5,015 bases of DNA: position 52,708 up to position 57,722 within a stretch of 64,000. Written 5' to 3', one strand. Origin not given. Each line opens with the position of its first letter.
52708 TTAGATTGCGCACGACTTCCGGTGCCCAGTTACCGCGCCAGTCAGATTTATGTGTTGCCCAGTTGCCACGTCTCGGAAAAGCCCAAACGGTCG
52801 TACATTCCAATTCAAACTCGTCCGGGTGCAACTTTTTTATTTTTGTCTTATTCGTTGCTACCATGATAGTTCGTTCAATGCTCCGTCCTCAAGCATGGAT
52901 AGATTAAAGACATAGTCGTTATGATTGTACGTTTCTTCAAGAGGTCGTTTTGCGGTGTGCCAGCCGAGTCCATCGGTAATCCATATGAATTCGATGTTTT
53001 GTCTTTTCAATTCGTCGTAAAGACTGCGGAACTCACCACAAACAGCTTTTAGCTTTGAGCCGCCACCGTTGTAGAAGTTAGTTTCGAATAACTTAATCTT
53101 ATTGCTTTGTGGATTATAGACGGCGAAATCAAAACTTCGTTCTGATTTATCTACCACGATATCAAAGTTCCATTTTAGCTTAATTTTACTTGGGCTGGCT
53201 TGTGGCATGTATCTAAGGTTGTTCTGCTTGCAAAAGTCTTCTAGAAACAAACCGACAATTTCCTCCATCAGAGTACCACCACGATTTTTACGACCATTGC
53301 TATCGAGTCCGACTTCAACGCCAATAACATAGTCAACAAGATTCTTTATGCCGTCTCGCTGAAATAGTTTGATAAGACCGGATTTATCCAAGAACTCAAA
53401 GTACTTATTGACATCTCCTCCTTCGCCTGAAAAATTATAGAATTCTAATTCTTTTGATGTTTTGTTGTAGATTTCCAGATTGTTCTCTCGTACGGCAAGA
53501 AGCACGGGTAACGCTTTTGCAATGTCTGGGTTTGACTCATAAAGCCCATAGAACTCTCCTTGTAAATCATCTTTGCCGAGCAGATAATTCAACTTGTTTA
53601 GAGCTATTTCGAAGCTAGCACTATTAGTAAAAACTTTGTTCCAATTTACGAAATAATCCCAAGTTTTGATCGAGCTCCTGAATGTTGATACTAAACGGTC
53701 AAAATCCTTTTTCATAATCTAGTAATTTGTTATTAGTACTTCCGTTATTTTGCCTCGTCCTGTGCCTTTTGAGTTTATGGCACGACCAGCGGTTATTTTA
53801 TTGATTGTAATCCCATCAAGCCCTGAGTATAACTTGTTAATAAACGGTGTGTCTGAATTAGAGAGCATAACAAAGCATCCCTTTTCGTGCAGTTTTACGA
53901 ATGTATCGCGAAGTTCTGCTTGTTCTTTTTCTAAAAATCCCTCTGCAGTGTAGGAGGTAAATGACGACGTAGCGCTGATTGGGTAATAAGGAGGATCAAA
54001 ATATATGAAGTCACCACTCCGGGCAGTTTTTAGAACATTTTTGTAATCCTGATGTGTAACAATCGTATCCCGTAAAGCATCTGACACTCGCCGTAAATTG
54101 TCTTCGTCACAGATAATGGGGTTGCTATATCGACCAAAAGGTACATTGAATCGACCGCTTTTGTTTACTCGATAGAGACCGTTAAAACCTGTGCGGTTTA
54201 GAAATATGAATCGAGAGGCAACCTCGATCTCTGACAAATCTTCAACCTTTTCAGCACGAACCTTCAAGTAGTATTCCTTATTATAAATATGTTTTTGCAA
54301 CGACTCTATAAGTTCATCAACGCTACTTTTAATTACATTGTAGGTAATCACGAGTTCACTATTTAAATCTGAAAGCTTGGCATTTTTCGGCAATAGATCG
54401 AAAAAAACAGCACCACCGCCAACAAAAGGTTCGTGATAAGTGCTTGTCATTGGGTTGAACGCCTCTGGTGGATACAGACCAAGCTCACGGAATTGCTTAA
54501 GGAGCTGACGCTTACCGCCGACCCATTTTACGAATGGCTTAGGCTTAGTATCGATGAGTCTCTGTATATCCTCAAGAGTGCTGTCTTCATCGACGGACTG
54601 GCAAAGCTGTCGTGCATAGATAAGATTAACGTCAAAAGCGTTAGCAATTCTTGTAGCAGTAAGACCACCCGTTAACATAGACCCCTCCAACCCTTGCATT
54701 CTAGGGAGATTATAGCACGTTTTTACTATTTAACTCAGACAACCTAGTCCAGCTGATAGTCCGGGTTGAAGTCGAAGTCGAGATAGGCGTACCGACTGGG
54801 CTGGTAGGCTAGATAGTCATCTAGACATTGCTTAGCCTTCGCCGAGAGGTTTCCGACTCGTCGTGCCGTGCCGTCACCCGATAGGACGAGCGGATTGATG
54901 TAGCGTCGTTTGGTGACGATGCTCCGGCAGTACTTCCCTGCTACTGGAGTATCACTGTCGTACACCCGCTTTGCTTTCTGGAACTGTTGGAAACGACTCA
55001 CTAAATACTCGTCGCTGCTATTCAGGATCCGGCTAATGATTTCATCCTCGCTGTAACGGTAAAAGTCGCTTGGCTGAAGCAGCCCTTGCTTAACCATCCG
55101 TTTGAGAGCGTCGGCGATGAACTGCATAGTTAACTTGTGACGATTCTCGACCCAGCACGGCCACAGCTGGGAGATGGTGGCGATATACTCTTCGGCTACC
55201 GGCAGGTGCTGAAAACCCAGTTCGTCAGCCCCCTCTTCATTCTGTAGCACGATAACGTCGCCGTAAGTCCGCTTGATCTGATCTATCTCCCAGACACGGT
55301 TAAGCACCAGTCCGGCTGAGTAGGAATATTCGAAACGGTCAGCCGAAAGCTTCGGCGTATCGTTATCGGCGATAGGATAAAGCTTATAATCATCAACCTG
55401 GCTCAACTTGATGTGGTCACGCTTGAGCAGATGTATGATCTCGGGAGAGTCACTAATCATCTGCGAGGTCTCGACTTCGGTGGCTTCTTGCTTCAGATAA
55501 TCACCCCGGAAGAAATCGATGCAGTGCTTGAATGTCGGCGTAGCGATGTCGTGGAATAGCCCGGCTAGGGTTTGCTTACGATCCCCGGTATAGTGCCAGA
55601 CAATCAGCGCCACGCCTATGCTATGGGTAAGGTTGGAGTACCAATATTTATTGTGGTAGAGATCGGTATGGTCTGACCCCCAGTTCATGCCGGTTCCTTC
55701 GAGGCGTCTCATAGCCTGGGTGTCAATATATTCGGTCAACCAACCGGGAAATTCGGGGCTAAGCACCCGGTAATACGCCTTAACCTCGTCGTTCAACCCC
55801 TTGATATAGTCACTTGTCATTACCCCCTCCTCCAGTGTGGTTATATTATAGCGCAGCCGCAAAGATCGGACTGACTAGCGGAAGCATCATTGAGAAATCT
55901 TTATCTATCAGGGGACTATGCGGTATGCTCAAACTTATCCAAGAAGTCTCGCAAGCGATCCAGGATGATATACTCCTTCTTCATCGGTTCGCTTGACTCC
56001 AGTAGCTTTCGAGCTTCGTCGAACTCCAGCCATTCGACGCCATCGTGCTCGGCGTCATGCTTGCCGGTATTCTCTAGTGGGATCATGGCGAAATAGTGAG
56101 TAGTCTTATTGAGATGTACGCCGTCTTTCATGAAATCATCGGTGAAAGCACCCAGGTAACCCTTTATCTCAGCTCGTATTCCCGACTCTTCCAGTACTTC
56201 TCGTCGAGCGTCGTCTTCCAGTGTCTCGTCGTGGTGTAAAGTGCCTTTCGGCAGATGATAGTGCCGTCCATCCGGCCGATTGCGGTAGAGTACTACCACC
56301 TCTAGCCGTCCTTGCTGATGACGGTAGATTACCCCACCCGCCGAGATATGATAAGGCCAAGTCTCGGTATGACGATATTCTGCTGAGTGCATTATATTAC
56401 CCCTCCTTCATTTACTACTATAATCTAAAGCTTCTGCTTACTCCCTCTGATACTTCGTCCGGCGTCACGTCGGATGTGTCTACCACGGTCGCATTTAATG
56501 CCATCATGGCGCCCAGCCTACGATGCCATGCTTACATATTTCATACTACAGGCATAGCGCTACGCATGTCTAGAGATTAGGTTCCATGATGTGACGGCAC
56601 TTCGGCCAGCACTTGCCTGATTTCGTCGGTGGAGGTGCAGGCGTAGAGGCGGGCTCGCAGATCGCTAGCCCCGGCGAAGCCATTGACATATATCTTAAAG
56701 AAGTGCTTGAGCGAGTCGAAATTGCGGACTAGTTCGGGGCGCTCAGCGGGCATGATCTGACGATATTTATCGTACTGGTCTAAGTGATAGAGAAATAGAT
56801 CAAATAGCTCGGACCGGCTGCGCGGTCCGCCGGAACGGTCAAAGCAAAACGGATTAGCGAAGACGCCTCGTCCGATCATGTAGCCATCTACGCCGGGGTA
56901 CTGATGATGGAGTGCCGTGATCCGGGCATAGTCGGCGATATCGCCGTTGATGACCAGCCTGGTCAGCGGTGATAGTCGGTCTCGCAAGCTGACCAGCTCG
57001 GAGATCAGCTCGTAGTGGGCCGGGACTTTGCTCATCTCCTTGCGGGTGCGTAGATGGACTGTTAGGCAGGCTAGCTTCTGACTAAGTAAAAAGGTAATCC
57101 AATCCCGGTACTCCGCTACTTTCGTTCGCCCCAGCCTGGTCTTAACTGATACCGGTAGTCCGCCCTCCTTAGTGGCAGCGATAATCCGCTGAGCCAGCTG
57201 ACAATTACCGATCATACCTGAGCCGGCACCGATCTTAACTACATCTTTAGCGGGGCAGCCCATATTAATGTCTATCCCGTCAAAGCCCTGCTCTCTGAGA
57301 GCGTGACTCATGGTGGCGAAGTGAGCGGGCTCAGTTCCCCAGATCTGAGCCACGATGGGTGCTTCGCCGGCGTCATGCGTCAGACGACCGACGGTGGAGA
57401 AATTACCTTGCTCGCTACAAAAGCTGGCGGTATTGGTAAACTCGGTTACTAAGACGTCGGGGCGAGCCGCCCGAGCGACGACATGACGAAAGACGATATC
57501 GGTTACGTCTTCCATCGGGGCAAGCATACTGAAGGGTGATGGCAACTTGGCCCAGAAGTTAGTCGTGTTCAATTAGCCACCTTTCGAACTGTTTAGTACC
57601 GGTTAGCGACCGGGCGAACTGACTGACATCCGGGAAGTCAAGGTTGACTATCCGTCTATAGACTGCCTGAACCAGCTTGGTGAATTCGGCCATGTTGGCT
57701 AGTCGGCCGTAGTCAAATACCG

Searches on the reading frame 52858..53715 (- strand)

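Call 44: search_protein_families(library=pfam, proteins=[window:52858-53715:-])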
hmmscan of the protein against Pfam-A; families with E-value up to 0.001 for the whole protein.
window:52858-53715:- (285 aa): 1 family
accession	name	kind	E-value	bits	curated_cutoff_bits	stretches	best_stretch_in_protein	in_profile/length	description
PF04556.18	DpnII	-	2.4e-92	309.6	23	1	4-281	1-277/278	DpnII restriction endonuclease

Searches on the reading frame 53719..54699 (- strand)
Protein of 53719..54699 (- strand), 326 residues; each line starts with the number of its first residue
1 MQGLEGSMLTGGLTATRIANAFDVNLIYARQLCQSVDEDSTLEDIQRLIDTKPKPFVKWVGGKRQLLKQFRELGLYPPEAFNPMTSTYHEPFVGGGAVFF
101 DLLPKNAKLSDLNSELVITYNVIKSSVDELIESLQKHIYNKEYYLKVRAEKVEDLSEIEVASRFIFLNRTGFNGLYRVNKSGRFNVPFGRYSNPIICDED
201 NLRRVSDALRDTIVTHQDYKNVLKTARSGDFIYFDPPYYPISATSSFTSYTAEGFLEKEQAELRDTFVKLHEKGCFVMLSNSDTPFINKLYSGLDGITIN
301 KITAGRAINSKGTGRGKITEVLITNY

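Call 44: search_protein_families(library=pfam, proteins=[window:53719-54699:-])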
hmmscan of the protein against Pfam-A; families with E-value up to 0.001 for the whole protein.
window:53719-54699:- (326 aa): 1 family
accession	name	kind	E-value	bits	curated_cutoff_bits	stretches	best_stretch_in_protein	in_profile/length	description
PF02086.21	MethyltransfD12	-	7.1e-59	200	22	1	59-297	1-242/253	D12 class N6 adenine-specific DNA methyltransferase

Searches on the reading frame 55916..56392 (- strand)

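Call 44: search_protein_families(library=pfam, proteins=[window:55916-56392:-])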
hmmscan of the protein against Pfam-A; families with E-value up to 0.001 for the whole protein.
window:55916-56392:- (158 aa): 1 family
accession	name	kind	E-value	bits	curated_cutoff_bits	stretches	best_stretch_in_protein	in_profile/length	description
PF00293.34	NUDIX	-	1.8e-16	60.8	21.1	1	14-132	2-122/134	NUDIX domain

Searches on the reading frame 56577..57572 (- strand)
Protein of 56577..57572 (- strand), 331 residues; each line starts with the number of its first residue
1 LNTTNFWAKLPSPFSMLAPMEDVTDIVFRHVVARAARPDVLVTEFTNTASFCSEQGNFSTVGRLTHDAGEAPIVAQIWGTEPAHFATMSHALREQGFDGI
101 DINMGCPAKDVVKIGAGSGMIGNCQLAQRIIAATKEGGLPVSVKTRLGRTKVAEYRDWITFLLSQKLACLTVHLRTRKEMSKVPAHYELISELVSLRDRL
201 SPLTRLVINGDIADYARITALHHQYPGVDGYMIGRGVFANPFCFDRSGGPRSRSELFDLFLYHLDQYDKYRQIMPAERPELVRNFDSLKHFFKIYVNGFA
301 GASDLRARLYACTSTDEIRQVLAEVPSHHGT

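Call 44: search_protein_families(library=pfam, proteins=[window:56577-57572:-])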
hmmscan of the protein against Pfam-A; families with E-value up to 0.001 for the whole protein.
window:56577-57572:- (331 aa): 1 family
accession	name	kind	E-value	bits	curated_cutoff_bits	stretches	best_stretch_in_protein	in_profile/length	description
PF01207.24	Dus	-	2.6e-43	148.8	20.4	1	16-321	1-301/311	Dihydrouridine synthase (Dus)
